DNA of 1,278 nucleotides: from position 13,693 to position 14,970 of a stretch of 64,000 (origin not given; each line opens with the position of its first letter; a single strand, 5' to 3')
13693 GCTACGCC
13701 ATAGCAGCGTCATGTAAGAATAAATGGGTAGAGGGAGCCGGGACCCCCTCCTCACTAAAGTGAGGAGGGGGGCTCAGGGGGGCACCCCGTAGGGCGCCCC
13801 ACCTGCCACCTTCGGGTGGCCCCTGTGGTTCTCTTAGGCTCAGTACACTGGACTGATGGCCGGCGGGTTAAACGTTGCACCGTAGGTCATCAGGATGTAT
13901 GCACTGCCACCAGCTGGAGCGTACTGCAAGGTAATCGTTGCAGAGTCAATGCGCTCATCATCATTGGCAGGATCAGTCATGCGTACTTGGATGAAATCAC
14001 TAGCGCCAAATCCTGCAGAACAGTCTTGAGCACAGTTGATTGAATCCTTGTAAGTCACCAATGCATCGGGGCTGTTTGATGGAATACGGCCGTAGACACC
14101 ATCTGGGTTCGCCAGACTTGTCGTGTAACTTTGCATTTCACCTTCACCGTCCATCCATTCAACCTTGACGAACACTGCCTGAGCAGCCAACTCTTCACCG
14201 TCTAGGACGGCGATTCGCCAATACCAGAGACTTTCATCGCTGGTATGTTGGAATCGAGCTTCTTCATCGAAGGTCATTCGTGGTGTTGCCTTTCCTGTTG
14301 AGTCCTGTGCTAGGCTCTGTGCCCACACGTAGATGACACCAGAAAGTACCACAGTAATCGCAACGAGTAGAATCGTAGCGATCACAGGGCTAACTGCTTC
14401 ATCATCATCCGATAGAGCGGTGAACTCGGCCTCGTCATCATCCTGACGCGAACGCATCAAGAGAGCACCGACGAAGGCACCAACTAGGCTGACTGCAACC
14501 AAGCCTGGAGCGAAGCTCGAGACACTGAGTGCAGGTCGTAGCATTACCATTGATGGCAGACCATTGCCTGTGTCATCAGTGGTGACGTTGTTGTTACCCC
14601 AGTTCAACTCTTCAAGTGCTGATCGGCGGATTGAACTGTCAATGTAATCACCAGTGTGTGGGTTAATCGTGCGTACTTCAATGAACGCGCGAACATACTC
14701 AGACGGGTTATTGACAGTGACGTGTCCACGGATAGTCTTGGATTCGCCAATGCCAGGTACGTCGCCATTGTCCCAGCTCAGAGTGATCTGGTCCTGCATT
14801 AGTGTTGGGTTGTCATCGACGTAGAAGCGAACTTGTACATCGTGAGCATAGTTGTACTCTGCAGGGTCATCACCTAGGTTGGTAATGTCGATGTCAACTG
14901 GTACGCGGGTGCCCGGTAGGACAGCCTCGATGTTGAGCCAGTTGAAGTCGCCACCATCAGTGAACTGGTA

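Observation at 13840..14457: Archaeal type IV pilin-like module fused in frame behind the membrane anchor of the giant adhesin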

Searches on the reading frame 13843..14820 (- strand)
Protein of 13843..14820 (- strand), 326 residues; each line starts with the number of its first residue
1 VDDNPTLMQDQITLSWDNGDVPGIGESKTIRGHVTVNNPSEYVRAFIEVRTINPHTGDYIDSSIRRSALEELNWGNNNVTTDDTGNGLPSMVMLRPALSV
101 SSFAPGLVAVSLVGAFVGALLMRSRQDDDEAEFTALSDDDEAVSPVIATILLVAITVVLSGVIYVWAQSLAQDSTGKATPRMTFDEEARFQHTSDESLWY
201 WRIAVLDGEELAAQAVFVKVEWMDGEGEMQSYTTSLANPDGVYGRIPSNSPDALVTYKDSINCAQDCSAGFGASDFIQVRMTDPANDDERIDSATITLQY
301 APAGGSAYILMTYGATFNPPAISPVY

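Call 5: search_protein_families(library=pfam, proteins=[window:13843-14640:-], max_evalue=1)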
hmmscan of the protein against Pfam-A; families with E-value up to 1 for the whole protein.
window:13843-14640:- (266 aa): 3 families
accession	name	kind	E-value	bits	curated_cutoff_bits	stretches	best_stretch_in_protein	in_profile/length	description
PF07790.16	Pilin_N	-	2.6e-11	44.7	25.2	1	81-160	1-73/78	Archaeal Type IV pilin, N-terminal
PF11992.13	TgpA_N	-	0.099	12.1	30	0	31-102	110-176/333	TgpA N-terminal domain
PF05987.18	DUF898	-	0.19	11.2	28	1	4-114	156-252/336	Bacterial protein of unknown function (DUF898)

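Call 6: search_protein_families(library=ncbifam, proteins=[window:13843-14640:-], max_evalue=1)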
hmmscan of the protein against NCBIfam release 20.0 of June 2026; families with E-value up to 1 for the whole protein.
window:13843-14640:- (266 aa): 2 families
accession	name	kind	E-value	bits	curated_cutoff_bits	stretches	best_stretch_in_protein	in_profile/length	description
TIGR02537.2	arch_flag_Nterm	domain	3.3e-12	45.6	20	1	79-109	1-31/33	archaellin/type IV pilin N-terminal domain-containing protein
NF046073.1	UpsA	equivalog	8.2e-07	29.2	130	1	82-115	3-36/136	pilin subunit UpsA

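Call 9: find_homologous_proteins(query=window:13843-14820:-, max_evalue=0.001)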
Query window:13843-14820:- (326 aa): 116 proteins with E <= 0.001 among 4881 candidates.
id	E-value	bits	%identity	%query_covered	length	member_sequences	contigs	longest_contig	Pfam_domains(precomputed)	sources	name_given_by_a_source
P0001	5.8e-156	537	75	100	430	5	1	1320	PF07790.17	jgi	jgi:flagellin-like protein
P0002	1.2e-147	509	72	99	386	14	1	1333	PF07790.17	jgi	jgi:flagellin-like protein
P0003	9.2e-145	500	71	100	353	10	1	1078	PF07790.17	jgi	jgi:flagellin-like protein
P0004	1.9e-144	499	70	100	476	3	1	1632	PF07790.17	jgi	-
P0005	1.8e-142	492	72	100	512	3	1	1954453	PF07790.17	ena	-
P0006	2.3e-129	449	67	100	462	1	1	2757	PF07790.17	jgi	jgi:flagellin-like protein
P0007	7.1e-117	408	68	91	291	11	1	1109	PF07790.17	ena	-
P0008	1.1e-91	325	70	72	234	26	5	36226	PF07790.17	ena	-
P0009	9.0e-91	322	70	67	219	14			PF07790.17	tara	tara:strand:- start:688 stop:1347 length:660 start_codon:yes stop_codon:yes gene_type:complete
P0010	6.5e-87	310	67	72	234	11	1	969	PF07790.17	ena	-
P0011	2.0e-85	305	66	72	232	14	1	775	PF07790.17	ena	-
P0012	2.6e-77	278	47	98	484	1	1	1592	PF07790.17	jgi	jgi:flagellin-like protein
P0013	2.3e-76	275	64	67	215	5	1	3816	PF07790.17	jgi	jgi:flagellin-like protein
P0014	1.7e-75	272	50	91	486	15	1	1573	PF07790.17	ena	-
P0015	2.4e-70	255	63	63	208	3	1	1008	PF07790.17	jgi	-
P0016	1.2e-66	243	48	91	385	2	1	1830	PF07790.17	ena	-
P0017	3.9e-65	238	49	86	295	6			PF07790.17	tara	tara:strand:- start:65 stop:952 length:888 start_codon:yes stop_codon:yes gene_type:complete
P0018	2.3e-64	236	47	91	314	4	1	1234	PF07790.17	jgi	jgi:flagellin-like protein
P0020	1.1e-53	201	49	75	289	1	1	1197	PF06418.21,PF07790.17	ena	-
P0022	6.5e-51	191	52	70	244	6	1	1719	PF07790.17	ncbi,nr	ncbi:MAG TPA: type IV pilin, partial [Candidatus Thalassarchaeaceae archaeon]|nr:type IV pilin [Cand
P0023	9.3e-45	171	44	79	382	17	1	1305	PF07790.17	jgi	jgi:flagellin-like protein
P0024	2.8e-44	170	44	77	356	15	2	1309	PF07790.17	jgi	jgi:flagellin-like protein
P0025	4.2e-44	169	44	77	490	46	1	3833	PF07790.17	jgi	-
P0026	4.4e-44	169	44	77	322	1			PF07790.17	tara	tara:strand:- start:133 stop:1101 length:969 start_codon:yes stop_codon:yes gene_type:complete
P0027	1.2e-43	168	48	71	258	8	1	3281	PF07790.17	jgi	jgi:flagellin-like protein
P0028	1.2e-42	164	44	77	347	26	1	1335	PF07790.17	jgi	jgi:flagellin-like protein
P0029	1.5e-42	164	51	66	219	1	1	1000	PF07790.17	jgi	jgi:flagellin-like protein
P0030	3.1e-42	163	42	81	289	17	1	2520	PF07790.17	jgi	jgi:flagellin-like protein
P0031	4.7e-42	162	47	65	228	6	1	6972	PF07790.17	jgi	jgi:flagellin-like protein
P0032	9.1e-42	161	43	79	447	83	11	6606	PF07790.17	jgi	jgi:flagellin-like protein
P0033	1.5e-41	161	45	71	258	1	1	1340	PF07790.17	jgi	jgi:flagellin-like protein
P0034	4.5e-41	159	43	77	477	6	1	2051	PF07790.17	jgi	jgi:flagellin-like protein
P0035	7.3e-41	158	47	68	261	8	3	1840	PF07790.17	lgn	-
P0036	8.6e-41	158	40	86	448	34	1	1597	PF07790.17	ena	-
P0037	9.0e-41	158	49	65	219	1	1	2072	PF07790.17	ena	-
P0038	9.6e-41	158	42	81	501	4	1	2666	PF07790.17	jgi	jgi:flagellin-like protein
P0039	1.0e-40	158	42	81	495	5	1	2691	PF07790.17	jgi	jgi:flagellin-like protein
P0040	1.1e-40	158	44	70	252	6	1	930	PF07790.17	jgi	-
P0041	1.5e-40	157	43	83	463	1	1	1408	PF07790.17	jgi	-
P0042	2.9e-40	156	46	71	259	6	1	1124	PF07790.17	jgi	jgi:flagellin-like protein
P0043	6.4e-40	155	46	71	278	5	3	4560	PF07790.17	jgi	jgi:flagellin-like protein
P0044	8.9e-40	155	41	80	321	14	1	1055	PF07790.17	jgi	jgi:flagellin-like protein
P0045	9.4e-40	155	42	81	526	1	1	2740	PF07790.17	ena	-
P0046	1.6e-39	154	43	71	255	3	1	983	PF07790.17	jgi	jgi:flagellin-like protein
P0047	2.6e-39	153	42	74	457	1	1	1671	PF07790.17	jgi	jgi:flagellin-like protein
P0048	2.6e-39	153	42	79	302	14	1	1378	PF07790.17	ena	-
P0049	4.9e-39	152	40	82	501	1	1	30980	PF07790.17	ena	-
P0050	1.0e-38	151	42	77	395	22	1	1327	PF07790.17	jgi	jgi:flagellin-like protein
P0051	3.0e-38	150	43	72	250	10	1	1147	PF07790.17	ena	-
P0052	6.4e-38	149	50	57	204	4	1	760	PF07790.17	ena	-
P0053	8.2e-38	148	42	70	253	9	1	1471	PF07790.17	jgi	jgi:flagellin-like protein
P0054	1.1e-37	148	47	63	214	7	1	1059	PF07790.17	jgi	jgi:flagellin-like protein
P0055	1.6e-37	147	47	65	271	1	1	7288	PF07790.17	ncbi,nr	ncbi:MAG: type IV pilin, partial [Candidatus Thermoplasmatota archaeon]|nr:type IV pilin [Candidatus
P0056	2.2e-37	147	44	67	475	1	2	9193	PF07790.17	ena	-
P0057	3.4e-37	146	42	77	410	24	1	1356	PF07790.17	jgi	jgi:flagellin-like protein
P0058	3.8e-37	146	39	76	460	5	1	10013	PF07790.17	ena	-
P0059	4.6e-37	146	40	76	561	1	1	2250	PF07790.17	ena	-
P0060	6.3e-37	145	46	63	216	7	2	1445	PF07790.17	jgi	jgi:flagellin-like protein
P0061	8.9e-37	145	40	76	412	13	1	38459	PF07790.17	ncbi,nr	ncbi:MAG: hypothetical protein CM15mP71_4550 [Candidatus Poseidoniales archaeon]|nr:MAG: hypothetica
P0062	1.2e-36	145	40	75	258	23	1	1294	PF07790.17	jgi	jgi:flagellin-like protein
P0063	2.1e-36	144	43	73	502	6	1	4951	PF07790.17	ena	-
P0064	2.1e-36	144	46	65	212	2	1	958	PF07790.17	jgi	jgi:flagellin-like protein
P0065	4.0e-36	143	39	74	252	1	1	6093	PF07790.17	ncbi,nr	ncbi:MAG: hypothetical protein CL992_02655 [Euryarchaeota archaeon]|nr:hypothetical protein [Euryarc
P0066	6.7e-36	142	39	76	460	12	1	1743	PF07790.17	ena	-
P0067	1.6e-35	141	42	77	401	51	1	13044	PF07790.17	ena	-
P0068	4.9e-35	139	44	63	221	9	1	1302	PF07790.17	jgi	jgi:flagellin-like protein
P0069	6.3e-35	139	44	63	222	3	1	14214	PF07790.17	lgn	-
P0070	7.4e-35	139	47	53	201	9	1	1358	PF07790.17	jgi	jgi:flagellin-like protein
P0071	9.0e-35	138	41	74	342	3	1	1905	PF07790.17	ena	-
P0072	2.5e-34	137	40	75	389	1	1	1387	PF07790.17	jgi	jgi:flagellin-like protein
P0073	3.6e-34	136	40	77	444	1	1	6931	PF07790.17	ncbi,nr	ncbi:MAG: type IV pilin [Candidatus Poseidoniales archaeon]|nr:MAG: type IV pilin [Candidatus Poseid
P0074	6.9e-34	136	44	64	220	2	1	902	PF07790.17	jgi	jgi:flagellin-like protein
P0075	9.8e-34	135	37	76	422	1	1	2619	PF07790.17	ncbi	-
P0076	1.5e-33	134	40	75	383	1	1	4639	PF07790.17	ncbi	-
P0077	4.6e-33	133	41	63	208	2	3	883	PF07790.17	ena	-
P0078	7.7e-33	132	44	65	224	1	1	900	PF07790.17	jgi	-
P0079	1.5e-32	131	42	60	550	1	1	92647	PF07790.17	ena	-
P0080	2.2e-32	131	38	75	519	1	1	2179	PF07790.17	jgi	-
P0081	3.7e-32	130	42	69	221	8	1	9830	PF07790.17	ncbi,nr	ncbi:MAG: hypothetical protein CMA27_03610, partial [Euryarchaeota archaeon]|nr:hypothetical protein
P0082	8.1e-32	129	48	55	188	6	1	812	PF07790.17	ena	-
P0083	9.2e-32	129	40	63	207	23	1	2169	PF07790.17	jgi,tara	jgi:flagellin-like protein|tara:strand:- start:112 stop:735 length:624 start_codon:yes stop_codon:ye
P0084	4.8e-31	126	42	63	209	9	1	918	PF07790.17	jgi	jgi:flagellin-like protein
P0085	9.4e-31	125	47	55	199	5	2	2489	PF07790.17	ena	-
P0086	1.6e-30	124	45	53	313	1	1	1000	PF07790.17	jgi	jgi:flagellin-like protein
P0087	1.0e-29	122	48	55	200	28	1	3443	PF07790.17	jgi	-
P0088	1.1e-29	122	54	45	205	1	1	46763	PF07790.17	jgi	jgi:flagellin-like protein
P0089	2.7e-29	120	46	56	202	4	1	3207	PF07790.17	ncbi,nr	ncbi:MAG: archaellin/type IV pilin N-terminal domain-containing protein, partial [Candidatus Thermop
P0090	2.9e-29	120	47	53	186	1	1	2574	PF07790.17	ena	-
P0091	3.5e-29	120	45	58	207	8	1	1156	PF07790.17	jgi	jgi:flagellin-like protein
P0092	4.2e-29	120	47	54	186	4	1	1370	PF07790.17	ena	-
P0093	4.5e-29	120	48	59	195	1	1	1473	PF07790.17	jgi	jgi:flagellin-like protein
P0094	1.4e-28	118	46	55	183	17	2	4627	PF07790.17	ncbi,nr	ncbi:MAG: type IV pilin [Euryarchaeota archaeon]|nr:type IV pilin [Euryarchaeota archaeon] MBT561838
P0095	2.2e-28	117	46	49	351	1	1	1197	PF07790.17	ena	-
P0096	6.0e-28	116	43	60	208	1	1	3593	PF07790.17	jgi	-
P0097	1.3e-27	115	45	58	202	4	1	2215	PF07790.17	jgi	jgi:flagellin-like protein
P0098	8.7e-27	112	43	55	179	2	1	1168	PF07790.17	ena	-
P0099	3.2e-26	110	48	52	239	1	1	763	PF07790.17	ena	-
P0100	5.5e-25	106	42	54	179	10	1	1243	PF07790.17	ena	-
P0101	8.8e-24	102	60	30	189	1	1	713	PF07790.17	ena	-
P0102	7.0e-23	99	42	55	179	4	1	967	PF07790.17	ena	-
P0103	1.5e-20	92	48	33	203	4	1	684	PF07790.17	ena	-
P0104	1.1e-16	79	43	47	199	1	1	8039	PF07790.17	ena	-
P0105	9.0e-10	56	39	34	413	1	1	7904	PF07790.17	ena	-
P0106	1.1e-8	53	79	12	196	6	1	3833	PF07790.17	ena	-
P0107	3.8e-8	51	82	12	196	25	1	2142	PF07790.17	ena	-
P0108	4.3e-8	51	82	12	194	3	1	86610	PF07790.17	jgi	jgi:flagellin-like protein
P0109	5.7e-8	50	82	12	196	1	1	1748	PF07790.17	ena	-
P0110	6.3e-8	50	82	12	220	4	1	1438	PF07790.17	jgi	jgi:flagellin-like protein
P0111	2.2e-7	48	66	15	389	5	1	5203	PF07790.17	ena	-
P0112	2.6e-7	48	45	25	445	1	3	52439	PF07790.17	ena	-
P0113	1.5e-6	46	64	14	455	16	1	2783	PF07790.17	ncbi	-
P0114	1.7e-6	45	81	11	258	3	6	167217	PF00240.30,PF14560.13,PF07790.17,PF11976.15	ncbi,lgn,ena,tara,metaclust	tara:strand:+ start:208 stop:984 length:777 start_codon:yes stop_codon:yes gene_type:complete|metacl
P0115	2.0e-6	45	67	14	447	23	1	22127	PF07790.17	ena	-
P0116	5.3e-6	44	58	16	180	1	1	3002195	PF07790.17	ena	-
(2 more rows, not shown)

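Call 18: find_encoding_contigs(protein=P0005, flank=10000, max_places=3)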
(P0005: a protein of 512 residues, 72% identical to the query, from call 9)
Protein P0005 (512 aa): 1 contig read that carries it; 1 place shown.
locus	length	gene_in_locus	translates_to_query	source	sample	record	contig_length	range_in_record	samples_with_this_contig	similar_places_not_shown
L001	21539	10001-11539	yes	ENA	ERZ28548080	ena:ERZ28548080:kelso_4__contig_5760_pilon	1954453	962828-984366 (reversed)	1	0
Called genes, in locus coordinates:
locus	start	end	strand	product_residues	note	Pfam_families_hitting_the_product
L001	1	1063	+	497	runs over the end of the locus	-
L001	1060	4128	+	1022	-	-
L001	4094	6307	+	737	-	-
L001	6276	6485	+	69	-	-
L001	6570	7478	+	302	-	-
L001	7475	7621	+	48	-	-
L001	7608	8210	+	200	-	-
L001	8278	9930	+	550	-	-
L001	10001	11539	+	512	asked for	PF07790:Pilin_N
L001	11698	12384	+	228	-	PF00702:Hydrolase, PF12710:HAD, PF13419:HAD_2 (faint)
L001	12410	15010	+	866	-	PF01547:SBP_bac_1, PF13416:SBP_bac_8, PF00528:BPD_transp_1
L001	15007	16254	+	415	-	PF00528:BPD_transp_1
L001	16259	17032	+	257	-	PF00005:ABC_tran, PF13304:AAA_21 (faint)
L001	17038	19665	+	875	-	-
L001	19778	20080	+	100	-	PF05375:Pacifastin_I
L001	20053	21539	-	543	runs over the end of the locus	PF00343:Phosphorylase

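Call 19: find_encoding_contigs(protein=P0079, flank=10000, max_places=3)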
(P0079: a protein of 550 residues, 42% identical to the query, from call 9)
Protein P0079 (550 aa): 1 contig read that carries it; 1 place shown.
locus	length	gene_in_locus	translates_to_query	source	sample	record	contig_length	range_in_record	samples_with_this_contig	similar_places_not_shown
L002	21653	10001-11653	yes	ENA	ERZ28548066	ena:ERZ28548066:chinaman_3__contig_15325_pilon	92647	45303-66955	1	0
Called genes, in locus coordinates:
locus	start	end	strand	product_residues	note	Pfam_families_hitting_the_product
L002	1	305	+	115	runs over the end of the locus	-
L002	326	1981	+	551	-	-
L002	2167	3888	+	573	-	-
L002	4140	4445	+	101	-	-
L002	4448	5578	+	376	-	PF13229:Beta_helix (weak)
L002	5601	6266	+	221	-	-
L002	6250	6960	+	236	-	PF07602:DUF1565 (weak)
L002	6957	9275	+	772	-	PF17963:Big_9 (weak)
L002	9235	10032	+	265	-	-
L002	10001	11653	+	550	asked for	PF07790:Pilin_N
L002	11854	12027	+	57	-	-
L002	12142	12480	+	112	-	-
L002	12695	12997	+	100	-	PF02464:CinA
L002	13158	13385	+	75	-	-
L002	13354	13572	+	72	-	-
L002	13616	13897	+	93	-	-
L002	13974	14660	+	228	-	PF00149:Metallophos, PF04042:DNA_pol_E_B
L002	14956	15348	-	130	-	-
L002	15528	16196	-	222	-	PF26356:Pelota_N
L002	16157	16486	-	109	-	PF01268:FTHFS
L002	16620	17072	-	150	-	PF01268:FTHFS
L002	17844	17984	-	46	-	PF01268:FTHFS (weak)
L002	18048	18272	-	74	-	-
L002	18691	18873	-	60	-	-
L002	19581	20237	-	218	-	-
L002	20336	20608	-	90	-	-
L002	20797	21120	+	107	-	-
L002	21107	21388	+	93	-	-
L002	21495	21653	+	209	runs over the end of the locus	-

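Call 20: find_related_loci(query=window:13843-14820:-, collection=genome_contigs, flank=10000)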
Query window:13843-14820:- (326 aa) in genome_contigs; peptide patterns used: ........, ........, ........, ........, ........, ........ (x = any residue, [..] = any of these).
45 stretches matched a pattern; 2 encode a relative of the query (tblastn E <= 1e-3); 2 distinct loci.
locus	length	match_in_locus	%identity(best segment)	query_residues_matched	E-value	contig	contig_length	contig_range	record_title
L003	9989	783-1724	68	1-322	6e-134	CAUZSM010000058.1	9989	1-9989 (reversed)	MAG: Candidatus Thalassarchaeaceae archaeon isolate CB6_AW.6 genome assembly, contig: Ga0310123_10004971, whole genome s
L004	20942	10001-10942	68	1-322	2e-134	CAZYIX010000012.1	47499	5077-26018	MAG TPA_asm: uncultured Candidatus Poseidoniales archaeon isolate SRP092902_co1_92 genome assembly, contig: NODE_717_len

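Call 33: find_encoding_contigs(protein=P0100, flank=10000, max_places=6)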
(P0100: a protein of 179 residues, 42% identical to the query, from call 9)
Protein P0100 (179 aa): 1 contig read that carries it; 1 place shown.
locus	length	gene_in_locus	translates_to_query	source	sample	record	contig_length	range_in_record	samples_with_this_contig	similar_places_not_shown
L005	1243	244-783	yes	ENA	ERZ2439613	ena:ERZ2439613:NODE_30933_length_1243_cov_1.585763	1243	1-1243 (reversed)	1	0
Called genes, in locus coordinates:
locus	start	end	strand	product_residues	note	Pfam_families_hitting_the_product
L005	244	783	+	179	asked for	PF07790:Pilin_N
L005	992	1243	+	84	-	?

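Call 34: find_encoding_contigs(protein=P0092, flank=10000, max_places=6)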
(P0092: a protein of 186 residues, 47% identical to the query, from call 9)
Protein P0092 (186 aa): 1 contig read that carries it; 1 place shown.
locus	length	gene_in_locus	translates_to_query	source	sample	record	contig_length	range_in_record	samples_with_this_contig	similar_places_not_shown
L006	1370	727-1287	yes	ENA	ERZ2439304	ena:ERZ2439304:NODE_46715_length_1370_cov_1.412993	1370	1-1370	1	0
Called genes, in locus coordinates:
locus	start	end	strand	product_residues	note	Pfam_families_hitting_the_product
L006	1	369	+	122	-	?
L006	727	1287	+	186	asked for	PF07790:Pilin_N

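Call 36: predict_structure(alignment_id=A1)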
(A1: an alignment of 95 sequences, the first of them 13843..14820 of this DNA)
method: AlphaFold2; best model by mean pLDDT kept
length: 326 residues; sequences in the alignment: 95
mean_pLDDT: 75.6   pTM: 0.59
mean pLDDT of the five models: 75.6, 73.5, 73.4, 73.3, 71.1
residues with pLDDT >= 90: 107; 70-90: 81; 50-70: 100; < 50: 38
segments of 3 or more residues with pLDDT < 50: 1-8, 63-68, 75-81, 101-106, 133-140
pLDDT, mean of each block of 10 residues (from residue 1): 45 59 69 72 68 63 47 47 54 68 51 63 60 49 71 88 76 61 94 86 95 95 97 93 88 93 82 95 92 97 90 97 95
secondary structure, 60 per line:
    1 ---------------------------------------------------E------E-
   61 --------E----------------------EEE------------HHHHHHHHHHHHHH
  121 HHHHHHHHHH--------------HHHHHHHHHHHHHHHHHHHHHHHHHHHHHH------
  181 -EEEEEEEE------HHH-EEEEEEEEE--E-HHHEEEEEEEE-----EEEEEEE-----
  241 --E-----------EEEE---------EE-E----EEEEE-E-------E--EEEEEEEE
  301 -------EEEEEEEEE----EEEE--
elements in order: E92-94 H107-130 H145-174 E182-189 E200-208 E216-223 E229-235 E255-258 E276-280 E293-300 E308-316 E321-324
